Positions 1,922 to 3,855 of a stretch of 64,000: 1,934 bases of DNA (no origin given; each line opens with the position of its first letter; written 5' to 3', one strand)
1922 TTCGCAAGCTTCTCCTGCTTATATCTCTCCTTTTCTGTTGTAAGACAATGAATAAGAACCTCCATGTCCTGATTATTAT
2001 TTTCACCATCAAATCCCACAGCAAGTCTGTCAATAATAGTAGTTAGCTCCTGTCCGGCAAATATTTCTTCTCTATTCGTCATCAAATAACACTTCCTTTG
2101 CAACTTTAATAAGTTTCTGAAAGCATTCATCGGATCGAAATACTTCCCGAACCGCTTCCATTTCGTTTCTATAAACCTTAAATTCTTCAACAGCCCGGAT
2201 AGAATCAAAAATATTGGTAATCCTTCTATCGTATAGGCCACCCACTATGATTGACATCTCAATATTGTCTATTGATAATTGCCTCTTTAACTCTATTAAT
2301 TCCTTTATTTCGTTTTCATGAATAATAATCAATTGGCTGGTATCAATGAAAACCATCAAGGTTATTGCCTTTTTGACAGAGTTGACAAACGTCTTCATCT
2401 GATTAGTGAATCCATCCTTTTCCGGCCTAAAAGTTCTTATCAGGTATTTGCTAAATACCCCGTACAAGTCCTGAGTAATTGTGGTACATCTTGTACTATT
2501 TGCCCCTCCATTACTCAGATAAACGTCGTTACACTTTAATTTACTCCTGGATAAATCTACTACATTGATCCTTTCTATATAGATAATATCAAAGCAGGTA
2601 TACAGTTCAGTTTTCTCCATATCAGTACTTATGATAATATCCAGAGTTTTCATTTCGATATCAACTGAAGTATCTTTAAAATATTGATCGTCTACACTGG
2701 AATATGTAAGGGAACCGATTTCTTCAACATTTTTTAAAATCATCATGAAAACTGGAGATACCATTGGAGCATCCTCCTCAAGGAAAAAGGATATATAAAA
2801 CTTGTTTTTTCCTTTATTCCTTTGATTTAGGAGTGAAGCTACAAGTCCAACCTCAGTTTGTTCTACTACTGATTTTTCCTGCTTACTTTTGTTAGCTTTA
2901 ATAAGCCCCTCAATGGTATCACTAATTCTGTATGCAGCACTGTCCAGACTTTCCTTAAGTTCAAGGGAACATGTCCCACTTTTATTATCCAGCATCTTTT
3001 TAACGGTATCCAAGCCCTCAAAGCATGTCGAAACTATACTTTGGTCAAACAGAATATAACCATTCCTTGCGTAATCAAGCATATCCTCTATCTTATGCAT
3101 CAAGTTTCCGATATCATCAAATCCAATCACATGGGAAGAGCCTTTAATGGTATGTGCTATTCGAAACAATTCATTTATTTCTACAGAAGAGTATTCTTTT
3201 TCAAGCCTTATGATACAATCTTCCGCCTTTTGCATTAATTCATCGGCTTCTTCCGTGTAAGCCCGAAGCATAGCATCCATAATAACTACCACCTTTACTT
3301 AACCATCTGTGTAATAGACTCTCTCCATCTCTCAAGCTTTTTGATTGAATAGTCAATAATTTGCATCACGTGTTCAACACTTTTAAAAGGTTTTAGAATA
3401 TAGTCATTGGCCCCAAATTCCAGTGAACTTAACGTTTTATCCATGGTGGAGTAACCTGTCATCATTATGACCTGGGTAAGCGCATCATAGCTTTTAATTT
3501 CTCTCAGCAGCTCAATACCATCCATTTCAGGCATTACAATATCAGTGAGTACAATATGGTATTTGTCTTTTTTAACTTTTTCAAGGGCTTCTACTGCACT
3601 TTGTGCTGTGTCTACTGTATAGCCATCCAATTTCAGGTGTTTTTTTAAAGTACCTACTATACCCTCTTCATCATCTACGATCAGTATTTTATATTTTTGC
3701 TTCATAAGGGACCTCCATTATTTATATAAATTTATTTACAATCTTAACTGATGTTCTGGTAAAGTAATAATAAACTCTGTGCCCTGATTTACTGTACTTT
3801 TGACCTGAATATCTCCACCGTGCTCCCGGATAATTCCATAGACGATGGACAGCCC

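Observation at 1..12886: Chemotaxis-type operon with an embedded complete stressosome and a separate HisKA/REC/Hpt phosphorelay, and no CheA in view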

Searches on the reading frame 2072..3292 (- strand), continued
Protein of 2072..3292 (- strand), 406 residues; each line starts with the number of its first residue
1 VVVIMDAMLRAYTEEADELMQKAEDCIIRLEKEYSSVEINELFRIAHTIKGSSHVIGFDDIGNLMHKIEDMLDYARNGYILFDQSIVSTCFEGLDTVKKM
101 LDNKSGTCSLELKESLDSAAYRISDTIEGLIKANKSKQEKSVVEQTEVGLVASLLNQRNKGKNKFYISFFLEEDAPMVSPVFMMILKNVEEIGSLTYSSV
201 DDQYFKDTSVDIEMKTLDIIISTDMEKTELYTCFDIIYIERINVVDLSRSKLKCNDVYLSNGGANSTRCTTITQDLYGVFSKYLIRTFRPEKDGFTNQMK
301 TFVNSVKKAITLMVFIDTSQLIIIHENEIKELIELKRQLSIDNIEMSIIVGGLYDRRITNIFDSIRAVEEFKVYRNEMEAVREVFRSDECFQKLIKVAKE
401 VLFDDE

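Call 49: fold_search(model_id=the predicted structure, library=pdb)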
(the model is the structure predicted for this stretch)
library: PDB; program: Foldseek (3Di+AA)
matches with E <= 10: 711; with E <= 0.001: 13
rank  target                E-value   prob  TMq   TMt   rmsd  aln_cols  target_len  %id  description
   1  2lp4_MODEL_1_A        3.2e-07  1.00  0.29  0.51  16.7       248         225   20  Solution structure of P1-CheY/P2 complex in bacterial chemotaxis (released 2012-10-24)
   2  8c5v_C                5.9e-05  1.00  0.29  0.84   2.5       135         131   24  Chemotaxis core signalling unit from E protein lysed E. coli cells (released 2023-09-13)
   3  1i5n_A                5.9e-05  1.00  0.26  0.76   3.3       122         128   26  Crystal structure of the P1 domain of CheA from Salmonella typhimurium (released 2001-07-11)
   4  1i5n_D                6.2e-05  1.00  0.27  0.77   3.7       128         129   26  Crystal structure of the P1 domain of CheA from Salmonella typhimurium (released 2001-07-11)
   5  1i5n_B                6.2e-05  1.00  0.25  0.74   3.9       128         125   26  Crystal structure of the P1 domain of CheA from Salmonella typhimurium (released 2001-07-11)
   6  1i5n_C                9.3e-05  1.00  0.26  0.78   3.4       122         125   26  Crystal structure of the P1 domain of CheA from Salmonella typhimurium (released 2001-07-11)
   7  7w7h_A                1.5e-04  0.96  0.15  0.12  17.6       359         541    9  S Suis FakA-FakB2 complex structure (released 2022-09-21)
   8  2ld6_MODEL_1_A        1.7e-04  1.00  0.28  0.79   4.7       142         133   30  Solution Structure of Histidine Phosphotransfer Domain of CheA (released 2011-10-12)
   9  3kyi_A                2.3e-04  1.00  0.29  0.85   2.8       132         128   23  Crystal structure of the phosphorylated P1 domain of CheA3 in complex with CheY6 from R. sphaeroides (released 2010-02-16)
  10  1tqg                  3.3e-04  1.00  0.25  0.91   1.7       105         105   32  CheA phosphotransferase domain from Thermotoga maritima (released 2004-09-07)
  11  3u3b_B                4.1e-04  1.00  0.24  0.91   0.9        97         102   28  Crystal Structure of Computationally Redesigned Four-Helix Bundle (released 2012-06-13)
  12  3kyj_A                4.5e-04  1.00  0.24  0.72   5.0       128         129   26  Crystal structure of the P1 domain of CheA3 in complex with CheY6 from R. sphaeroides (released 2010-02-16)
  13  6ff6                  7.6e-04  1.00  0.28  0.49   2.5       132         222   22  Crystal structure of novel repeat protein BRIC1 (released 2018-09-05)
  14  3u3b_A                2.1e-03  1.00  0.23  0.87   1.0        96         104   28  Crystal Structure of Computationally Redesigned Four-Helix Bundle (released 2012-06-13)
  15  2mwg_MODEL_1_A        2.9e-03  1.00  0.19  0.28  17.7       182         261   16  Full-Length Solution Structure Of YtvA, a LOV-Photoreceptor Protein and Regulator of Bacterial Stress Response (released 2016-05-25)
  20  1u0s_A                1.1e-02  1.00  0.20  0.85   2.3        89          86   16  Chemotaxis kinase CheA P2 domain in complex with response regulator CheY from the thermophile thermotoga maritima (released 2004-08-10)
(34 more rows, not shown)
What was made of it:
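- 2072..3280 (-): CheA-P1 (Hpt, His43) + P2-like + STAS-like phosphotransfer protein (402 aa); F9 core in this family. Foldseek hits: CheA P1/P2 (2lp4 at 3e-7; 1u0s_A with TMt 0.85) and STAS folds (TMt ~0.6) (call 49).
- Closest known: Rhodobacter sphaeroides cytoplasmic cluster: split CheA3. Same: The model's P1 superposes on CheA3 P1 in complex with CheY6 (3kyi, TMt 0.85, call 49).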

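Call 57: search_protein_families(library=pfam, proteins=[L007:18708-20447:+], max_evalue=0.001)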
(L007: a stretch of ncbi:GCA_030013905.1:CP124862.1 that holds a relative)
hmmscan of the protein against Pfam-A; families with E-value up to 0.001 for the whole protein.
L007:18708-20447:+ (579 aa): 1 family
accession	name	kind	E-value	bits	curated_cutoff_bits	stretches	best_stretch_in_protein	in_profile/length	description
PF01584.24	CheW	-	1.2e-94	313.7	23.5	3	107-243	1-135/138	CheW-like domain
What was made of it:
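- Tried and rejected: Pfam shows three CheW domains, so it is a second CheW3 (call 57).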

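Call 63: search_protein_families(library=pfam, alignment_id=A2, max_evalue=0.05)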
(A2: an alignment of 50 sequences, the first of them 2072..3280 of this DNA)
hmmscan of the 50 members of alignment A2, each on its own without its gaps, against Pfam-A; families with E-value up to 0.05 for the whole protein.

A. member 1, window:2072-3280:- (402 aa): 2 families
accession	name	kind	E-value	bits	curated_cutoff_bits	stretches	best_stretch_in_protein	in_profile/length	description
PF01627.28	Hpt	-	2e-12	47.6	24.6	1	4-97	2-78/84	Hpt domain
PF07194.16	P2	-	0.0057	17.1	23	1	161-240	2-79/81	P2 response regulator binding domain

B. families by the number of members that match (of 50 scanned): 25 families
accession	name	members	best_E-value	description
PF01627.28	Hpt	50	8.2e-16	Hpt domain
PF07194.16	P2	24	0.00021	P2 response regulator binding domain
PF01740.26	STAS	16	8.5e-06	STAS domain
PF13306.12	LRR_5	2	0.0053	BspA type Leucine rich repeat region (6 copies)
PF04489.18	DUF570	1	0.0037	Protein of unknown function (DUF570)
PF20860.2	Dicers_N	1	0.0049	Dicers, N-terminal domain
PF22431.2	COG2p_C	1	0.0049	COG2p C-terminal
PF24172.1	CdiI_ImmP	1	0.0053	CdiI immunity protein EcoliA0-like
PF18822.6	CdvA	1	0.0092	CdvA-like coiled-coil domain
PF04293.20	SpoVR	1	0.012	SpoVR like protein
PF22948.1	MINAR1_N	1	0.015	MINAR1, N-terminal helical domain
PF19715.4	DUF6210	1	0.021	Family of unknown function (DUF6210)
PF04998.22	RNA_pol_Rpb1_5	1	0.021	RNA polymerase Rpb1, domain 5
PF18972.5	Wheel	1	0.023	Cns1/TTC4 Wheel domain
PF02346.21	Vac_Fusion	1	0.025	Chordopoxvirus multifunctional envelope protein A27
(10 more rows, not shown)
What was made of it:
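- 2072..3280 (-): Among family members, P2 is found in 24/50 and STAS in 16/50 (call 63).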

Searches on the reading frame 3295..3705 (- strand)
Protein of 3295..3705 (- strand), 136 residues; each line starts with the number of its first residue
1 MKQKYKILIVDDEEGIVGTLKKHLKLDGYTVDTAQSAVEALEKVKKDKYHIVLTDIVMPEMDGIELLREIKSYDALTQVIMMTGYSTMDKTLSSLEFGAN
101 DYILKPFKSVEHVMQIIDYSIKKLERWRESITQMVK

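Call 6: search_protein_families(library=pfam, proteins=[window:3295-3705:-], max_evalue=0.01)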
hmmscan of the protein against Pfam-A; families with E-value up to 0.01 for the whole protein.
window:3295-3705:- (136 aa): 2 families
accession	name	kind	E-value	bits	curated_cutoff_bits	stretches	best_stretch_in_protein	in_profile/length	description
PF00072.30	Response_reg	-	5.1e-30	104.3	30.2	1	7-111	1-105/111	Response regulator receiver domain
PF23198.2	PDE8A_N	-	0.003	17.9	29.6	1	8-90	13-99/147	PDE8A-like, N-terminal domain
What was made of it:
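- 3295..3705 (-): REC136, a single-domain receiver belonging to the F9 core; proposed acceptor of the inserted kinase. Pfam Response_reg 5.1e-30 (call 6).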

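Call 9: find_encoding_contigs(protein=window:3295-3705:-, flank=10000, max_places=6)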
Protein window:3295-3705:- (136 aa): 10 contigs read that carry it; 6 places shown.
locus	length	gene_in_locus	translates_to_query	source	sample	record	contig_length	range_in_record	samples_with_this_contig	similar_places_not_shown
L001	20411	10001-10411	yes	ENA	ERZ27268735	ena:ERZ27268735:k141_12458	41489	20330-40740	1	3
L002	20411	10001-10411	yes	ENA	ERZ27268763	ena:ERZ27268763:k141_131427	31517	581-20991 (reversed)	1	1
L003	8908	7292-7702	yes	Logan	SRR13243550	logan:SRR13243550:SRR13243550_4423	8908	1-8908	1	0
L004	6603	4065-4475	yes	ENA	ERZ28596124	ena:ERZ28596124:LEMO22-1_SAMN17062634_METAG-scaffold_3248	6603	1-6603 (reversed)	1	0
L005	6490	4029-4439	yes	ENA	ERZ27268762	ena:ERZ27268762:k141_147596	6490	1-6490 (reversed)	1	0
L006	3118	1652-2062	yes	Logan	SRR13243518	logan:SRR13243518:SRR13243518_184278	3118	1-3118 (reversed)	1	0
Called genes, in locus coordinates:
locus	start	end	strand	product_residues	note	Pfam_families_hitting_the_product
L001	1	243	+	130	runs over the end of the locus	PF00072:Response_reg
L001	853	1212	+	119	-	PF00072:Response_reg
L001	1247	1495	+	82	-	-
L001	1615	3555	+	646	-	PF00015:MCPsignal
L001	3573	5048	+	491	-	PF01584:CheW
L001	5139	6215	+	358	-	PF00072:Response_reg, PF01339:CheB_methylest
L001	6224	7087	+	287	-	PF14361:RsbRD_N (weak), PF01740:STAS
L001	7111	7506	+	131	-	PF01740:STAS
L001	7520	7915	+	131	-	PF13581:HATPase_c_2, PF02518:HATPase_c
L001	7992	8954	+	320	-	PF07228:SpoIIE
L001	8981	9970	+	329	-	PF00512:HisKA, PF02518:HATPase_c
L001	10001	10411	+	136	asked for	PF00072:Response_reg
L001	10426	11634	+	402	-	PF01627:Hpt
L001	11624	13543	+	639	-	PF02985:HEAT (faint), PF03130:HEAT_PBS (faint), PF13646:HEAT_2 (weak)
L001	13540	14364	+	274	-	PF03705:CheR_N, PF01739:CheR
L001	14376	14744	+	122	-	PF00072:Response_reg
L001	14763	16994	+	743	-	PF01627:Hpt, PF02895:H-kinase_dim, PF02518:HATPase_c, PF01584:CheW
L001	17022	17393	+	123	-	PF00072:Response_reg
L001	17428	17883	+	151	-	PF13690:CheX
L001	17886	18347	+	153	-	PF13690:CheX, PF04509:CheC (weak)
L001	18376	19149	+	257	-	PF00142:Fer4_NifH (weak), PF01656:CbiA, PF02374:ArsA_ATPase (faint), PF06564:CBP_BcsQ, PF09140:MipZ, PF10609:ParA, PF13614:AAA_31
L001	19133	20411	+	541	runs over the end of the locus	PF01584:CheW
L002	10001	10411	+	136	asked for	PF00072:Response_reg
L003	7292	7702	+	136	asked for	PF00072:Response_reg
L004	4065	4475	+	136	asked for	PF00072:Response_reg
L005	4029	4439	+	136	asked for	PF00072:Response_reg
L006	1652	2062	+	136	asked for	PF00072:Response_reg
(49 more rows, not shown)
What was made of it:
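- Tried and rejected: The REC136 look-up succeeded (call 9).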

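Call 31: search_protein_families(library=ncbifam, proteins=[window:3295-3705:-], max_evalue=0.001)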
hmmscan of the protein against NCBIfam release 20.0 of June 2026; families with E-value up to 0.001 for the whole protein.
window:3295-3705:- (136 aa): 101 families (the best 25 are shown)
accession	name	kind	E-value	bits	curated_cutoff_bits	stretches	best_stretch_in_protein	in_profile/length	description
NF008469.0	PRK11361.1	equivalog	7.3e-26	90.9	714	1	1-121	1-120/461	acetoacetate metabolism transcriptional regulator AtoC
NF053854.1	RespRegPhoBBctds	equivalog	1.7e-25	89.7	270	1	7-123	1-117/225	two-component system response regulator PhoB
NF006900.1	PRK09390.1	equivalog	1.6e-23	83.3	255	1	1-127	1-126/203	response regulator FixJ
NF040534.1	resp_reg_YycF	equivalog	2e-23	82.9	340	1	6-116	2-111/231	response regulator YycF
TIGR01818.1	ntrC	equivalog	4e-23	81.9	558.6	1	7-124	1-117/463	nitrogen regulation protein NR(I)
NF053512.1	nitric_RR_NosR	exception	5.1e-23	81.8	400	1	7-126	1-122/422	response regulator c-di-GMP phosphodiesterase, NosR family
NF007689.0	PRK10365.1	equivalog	1.6e-22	79.9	760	1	2-108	3-109/441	sigma-54-dependent response regulator transcription factor ZraR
NF051850.1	RespRegRprY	equivalog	4.9e-22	78.5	370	1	1-116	1-116/234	response regulator transcription factor RprY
NF007135.0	PRK09581.1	equivalog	5.2e-22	78.3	474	1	6-116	4-116/457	PleD family two-component system response regulator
NF033117.2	vanR_ACDEGLN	exception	1.8e-21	76.8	350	1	7-130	1-122/226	VanR-ABDEGLN family response regulator transcription factor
NF041733.1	resp_reg_CseB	equivalog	5.3e-21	75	350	1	6-114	2-109/228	two-component system response regulator CseB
NF051870.1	NAssimRespRegNtrX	equivalog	7.6e-21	74.5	600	1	6-128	3-126/452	nitrogen assimilation response regulator NtrX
NF041367.1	CheY_Halo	equivalog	8.2e-21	74.5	200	1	7-118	1-111/114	chemotaxis protein CheY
NF045944.1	ResRegRpaBCyano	equivalog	1e-20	74.1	330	1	8-114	1-106/229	response regulator transcription factor RpaB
NF041734.1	resp_reg_RppA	equivalog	1.1e-20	74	250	1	6-115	2-113/229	two-component system response regulator RppA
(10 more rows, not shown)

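Call 57: search_protein_families(library=pfam, proteins=[L001:13540-14364:+, L001:14376-14744:+, L001:14763-16994:+, L001:17022-17393:+, L001:17428-17883:+, L001:17886-18347:+, L001:18376-19149:+], max_evalue=0.001)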
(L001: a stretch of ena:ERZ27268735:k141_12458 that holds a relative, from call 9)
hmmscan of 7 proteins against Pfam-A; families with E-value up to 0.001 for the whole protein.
L001:13540-14364:+ (274 aa): 4 families
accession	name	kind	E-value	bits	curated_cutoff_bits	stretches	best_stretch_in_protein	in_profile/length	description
PF01739.24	CheR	-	3.9e-58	196.5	27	1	73-259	1-186/195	CheR methyltransferase, SAM binding domain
PF03705.20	CheR_N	-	9.5e-11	41.7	27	1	8-55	3-50/53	CheR methyltransferase, all-alpha domain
PF13649.12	Methyltransf_25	-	0.00018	22.6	27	0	209-242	64-97/97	Methyltransferase domain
PF08242.18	Methyltransf_12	-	0.00026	22.1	30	1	190-244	50-98/98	Methyltransferase domain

L001:14376-14744:+ (122 aa): 1 family
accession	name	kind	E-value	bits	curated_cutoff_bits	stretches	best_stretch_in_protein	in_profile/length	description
PF00072.30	Response_reg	-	2.8e-23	82.6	30.2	1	9-118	1-110/111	Response regulator receiver domain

L001:14763-16994:+ (743 aa): 4 families
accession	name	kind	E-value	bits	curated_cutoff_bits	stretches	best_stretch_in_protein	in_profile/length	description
PF01627.28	Hpt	-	4.6e-21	75.3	24.6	2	11-81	1-60/84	Hpt domain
PF02518.31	HATPase_c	-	1.2e-18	68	26.4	1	467-606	4-110/111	Histidine kinase-, DNA gyrase B-, and HSP90-like ATPase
PF01584.24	CheW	-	4.9e-17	62.3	23.5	1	612-739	2-135/138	CheW-like domain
PF02895.20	H-kinase_dim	-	2.8e-16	60.2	23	1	351-419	1-68/68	Signal transducing histidine kinase, homodimeric domain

L001:17022-17393:+ (123 aa): 1 family
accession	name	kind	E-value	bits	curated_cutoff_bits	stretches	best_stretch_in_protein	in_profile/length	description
PF00072.30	Response_reg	-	6.9e-23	81.4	30.2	1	10-119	2-110/111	Response regulator receiver domain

L001:17428-17883:+ (151 aa): 1 family
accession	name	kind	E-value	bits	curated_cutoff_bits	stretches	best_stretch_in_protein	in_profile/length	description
PF13690.11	CheX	-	2.2e-12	47.3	27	1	40-128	1-85/94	Chemotaxis phosphatase CheX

L001:17886-18347:+ (153 aa): 2 families
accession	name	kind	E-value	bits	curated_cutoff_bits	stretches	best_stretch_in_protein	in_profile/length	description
PF13690.11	CheX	-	2.6e-22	79.1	27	1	43-138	2-93/94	Chemotaxis phosphatase CheX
PF04509.17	CheC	-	1e-06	29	22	1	87-119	4-37/38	CheC-like family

L001:18376-19149:+ (257 aa): 7 families
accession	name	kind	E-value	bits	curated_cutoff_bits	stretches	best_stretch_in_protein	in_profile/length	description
PF13614.12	AAA_31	-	7.6e-37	127.4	27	1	7-171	3-166/177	AAA domain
PF01656.29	CbiA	-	1.9e-18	67.1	25.4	1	9-231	2-125/125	CobQ/CobB/MinD/ParA nucleotide binding domain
PF09140.17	MipZ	-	3.7e-12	46.5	20.7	1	10-46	5-41/262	ATPase MipZ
PF06564.18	CBP_BcsQ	-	4.2e-10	40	21.3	1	14-158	10-151/234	Cellulose biosynthesis protein BcsQ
PF10609.15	ParA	-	4.5e-10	39.8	27.1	1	7-135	5-124/246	NUBPL iron-transfer P-loop NTPase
PF02374.21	ArsA_ATPase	-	1.1e-06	28.5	24.3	1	8-43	3-38/305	Anion-transporting ATPase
PF00142.24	Fer4_NifH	-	7.9e-06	26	25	1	12-52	6-46/271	4Fe-4S iron sulfur cluster binding proteins, NifH/frxC family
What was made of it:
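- Its gene table is in call 9 and its domain boundaries in call 57.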
